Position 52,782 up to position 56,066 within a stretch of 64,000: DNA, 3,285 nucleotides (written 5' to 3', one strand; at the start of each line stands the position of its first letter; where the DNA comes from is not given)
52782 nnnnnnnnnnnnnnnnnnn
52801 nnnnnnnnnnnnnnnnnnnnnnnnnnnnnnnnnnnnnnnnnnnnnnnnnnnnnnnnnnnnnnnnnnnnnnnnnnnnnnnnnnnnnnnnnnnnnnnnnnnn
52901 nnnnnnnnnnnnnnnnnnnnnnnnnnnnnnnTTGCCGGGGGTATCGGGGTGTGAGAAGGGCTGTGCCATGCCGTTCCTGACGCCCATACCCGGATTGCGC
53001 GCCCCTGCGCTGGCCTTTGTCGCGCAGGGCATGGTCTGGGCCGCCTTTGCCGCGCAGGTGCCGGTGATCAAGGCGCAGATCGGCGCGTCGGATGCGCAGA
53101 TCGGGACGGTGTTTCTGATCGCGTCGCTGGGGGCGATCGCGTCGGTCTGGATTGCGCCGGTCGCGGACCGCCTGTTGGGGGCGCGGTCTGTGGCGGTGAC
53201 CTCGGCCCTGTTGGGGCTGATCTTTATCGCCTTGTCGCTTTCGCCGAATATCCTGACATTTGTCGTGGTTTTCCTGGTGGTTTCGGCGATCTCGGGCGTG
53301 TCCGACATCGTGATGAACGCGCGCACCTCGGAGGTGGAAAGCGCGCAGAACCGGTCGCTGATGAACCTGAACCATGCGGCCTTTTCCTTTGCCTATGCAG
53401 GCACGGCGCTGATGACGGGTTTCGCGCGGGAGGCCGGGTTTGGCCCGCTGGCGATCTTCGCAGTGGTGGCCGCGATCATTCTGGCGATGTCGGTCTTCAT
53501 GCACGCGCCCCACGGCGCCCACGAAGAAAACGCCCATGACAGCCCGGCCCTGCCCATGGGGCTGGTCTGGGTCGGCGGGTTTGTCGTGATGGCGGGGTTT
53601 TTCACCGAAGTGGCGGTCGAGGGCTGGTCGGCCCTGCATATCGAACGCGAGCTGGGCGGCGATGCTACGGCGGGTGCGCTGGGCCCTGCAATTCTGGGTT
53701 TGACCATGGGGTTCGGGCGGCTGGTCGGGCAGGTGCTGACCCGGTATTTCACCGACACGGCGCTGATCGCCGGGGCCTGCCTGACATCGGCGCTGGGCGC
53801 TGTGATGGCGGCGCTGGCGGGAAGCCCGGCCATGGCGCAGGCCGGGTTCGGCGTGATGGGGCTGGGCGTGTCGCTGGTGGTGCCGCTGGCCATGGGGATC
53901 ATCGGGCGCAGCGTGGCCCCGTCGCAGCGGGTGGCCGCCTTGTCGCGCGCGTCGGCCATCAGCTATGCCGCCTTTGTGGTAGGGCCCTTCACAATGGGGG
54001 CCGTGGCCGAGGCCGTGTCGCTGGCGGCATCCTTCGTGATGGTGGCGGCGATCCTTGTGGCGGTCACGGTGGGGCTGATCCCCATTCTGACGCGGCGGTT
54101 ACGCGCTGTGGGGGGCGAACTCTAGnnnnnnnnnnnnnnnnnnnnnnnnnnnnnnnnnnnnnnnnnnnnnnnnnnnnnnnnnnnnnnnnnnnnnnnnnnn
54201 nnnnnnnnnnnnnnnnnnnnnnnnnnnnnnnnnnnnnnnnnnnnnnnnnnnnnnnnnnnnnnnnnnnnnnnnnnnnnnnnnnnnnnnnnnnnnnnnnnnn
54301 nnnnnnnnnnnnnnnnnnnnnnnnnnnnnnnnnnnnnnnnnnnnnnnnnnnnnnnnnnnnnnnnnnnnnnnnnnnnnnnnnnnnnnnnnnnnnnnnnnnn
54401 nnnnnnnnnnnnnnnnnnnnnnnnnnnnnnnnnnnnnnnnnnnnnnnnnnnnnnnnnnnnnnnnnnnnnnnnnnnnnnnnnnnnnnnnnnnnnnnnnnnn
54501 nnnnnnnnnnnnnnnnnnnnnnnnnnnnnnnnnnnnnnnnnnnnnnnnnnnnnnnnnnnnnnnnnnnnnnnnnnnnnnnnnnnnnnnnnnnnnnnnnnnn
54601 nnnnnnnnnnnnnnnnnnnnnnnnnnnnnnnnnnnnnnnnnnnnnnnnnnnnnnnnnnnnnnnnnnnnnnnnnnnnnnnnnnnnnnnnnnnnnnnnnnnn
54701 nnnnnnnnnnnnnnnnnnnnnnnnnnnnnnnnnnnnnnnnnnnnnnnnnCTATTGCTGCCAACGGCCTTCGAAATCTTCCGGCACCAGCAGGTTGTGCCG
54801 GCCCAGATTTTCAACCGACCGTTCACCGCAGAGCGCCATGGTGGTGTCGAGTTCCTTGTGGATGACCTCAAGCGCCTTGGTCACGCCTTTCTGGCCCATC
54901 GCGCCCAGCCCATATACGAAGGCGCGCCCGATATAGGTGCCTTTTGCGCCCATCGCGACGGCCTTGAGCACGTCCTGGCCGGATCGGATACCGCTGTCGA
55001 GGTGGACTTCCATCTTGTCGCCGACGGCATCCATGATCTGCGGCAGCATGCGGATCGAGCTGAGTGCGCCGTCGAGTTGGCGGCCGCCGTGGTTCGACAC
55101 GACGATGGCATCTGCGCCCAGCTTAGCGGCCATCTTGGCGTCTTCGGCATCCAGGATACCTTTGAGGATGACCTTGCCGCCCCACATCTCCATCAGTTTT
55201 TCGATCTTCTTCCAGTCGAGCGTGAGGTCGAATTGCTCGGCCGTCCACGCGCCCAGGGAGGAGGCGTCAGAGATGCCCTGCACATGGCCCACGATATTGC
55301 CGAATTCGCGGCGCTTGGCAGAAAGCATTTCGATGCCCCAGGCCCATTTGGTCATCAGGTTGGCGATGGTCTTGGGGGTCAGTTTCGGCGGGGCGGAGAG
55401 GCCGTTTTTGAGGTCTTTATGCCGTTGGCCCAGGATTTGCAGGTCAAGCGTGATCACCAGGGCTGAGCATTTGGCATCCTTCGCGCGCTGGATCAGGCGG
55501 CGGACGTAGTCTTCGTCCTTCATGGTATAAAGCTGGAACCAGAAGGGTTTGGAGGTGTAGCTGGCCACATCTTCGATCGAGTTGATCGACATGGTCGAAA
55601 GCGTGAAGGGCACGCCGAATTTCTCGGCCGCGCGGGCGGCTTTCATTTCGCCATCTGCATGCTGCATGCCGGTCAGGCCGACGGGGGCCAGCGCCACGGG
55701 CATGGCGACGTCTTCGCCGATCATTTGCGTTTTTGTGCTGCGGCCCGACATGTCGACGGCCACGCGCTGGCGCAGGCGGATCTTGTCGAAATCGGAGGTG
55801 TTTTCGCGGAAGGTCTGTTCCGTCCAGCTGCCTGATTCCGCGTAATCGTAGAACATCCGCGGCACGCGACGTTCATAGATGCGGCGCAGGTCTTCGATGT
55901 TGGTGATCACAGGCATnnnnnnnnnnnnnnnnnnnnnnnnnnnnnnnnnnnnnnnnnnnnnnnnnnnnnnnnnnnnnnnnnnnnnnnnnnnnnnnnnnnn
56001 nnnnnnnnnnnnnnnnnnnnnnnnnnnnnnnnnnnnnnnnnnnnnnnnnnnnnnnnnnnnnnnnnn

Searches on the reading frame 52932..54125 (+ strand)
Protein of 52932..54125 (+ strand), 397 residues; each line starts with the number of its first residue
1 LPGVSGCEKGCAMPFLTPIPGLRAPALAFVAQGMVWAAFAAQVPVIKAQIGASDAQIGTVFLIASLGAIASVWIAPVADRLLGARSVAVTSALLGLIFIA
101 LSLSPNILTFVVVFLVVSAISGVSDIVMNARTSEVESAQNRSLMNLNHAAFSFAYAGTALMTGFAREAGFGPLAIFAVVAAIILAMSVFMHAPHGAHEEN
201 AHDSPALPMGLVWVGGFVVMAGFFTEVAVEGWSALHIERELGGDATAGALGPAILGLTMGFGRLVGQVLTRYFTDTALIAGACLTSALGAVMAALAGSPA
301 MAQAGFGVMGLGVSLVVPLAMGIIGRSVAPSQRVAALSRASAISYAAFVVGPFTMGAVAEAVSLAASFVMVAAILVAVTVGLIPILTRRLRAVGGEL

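Call 19: search_protein_families(library=pfam, proteins=[window:52932-54125:+], max_evalue=0.0001)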
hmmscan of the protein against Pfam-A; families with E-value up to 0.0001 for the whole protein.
window:52932-54125:+ (397 aa): 1 family
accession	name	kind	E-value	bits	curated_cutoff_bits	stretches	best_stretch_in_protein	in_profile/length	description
PF07690.21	MFS_1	-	1.4e-19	70.7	33.4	2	27-298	3-290/347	Major Facilitator Superfamily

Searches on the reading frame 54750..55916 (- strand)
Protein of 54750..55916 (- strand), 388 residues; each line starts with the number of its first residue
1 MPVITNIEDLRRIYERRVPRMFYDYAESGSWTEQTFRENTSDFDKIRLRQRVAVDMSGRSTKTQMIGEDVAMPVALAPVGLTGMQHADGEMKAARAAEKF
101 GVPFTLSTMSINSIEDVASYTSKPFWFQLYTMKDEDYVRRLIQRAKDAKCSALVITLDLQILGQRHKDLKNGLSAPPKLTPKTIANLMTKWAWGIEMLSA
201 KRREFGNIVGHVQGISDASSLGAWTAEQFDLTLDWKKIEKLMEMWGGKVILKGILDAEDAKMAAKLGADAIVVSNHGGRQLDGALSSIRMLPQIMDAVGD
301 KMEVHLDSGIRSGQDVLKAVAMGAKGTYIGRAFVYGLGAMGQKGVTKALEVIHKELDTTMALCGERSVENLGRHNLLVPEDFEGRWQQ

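Call 19: search_protein_families(library=pfam, proteins=[window:54750-55916:-], max_evalue=0.0001)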
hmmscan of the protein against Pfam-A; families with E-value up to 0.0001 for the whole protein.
window:54750-55916:- (388 aa): 3 families
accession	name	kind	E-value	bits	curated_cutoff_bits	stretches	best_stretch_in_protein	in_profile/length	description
PF01070.24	FMN_dh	-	1.2e-132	442.7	24.9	1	15-376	2-348/350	FMN-dependent dehydrogenase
PF03060.21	NMO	-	3.5e-06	27.1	28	1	249-336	138-228/331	Nitronate monooxygenase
PF01645.23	Glu_synthase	-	4.2e-05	23.3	20.4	0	295-338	269-312/369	Conserved region in glutamate synthase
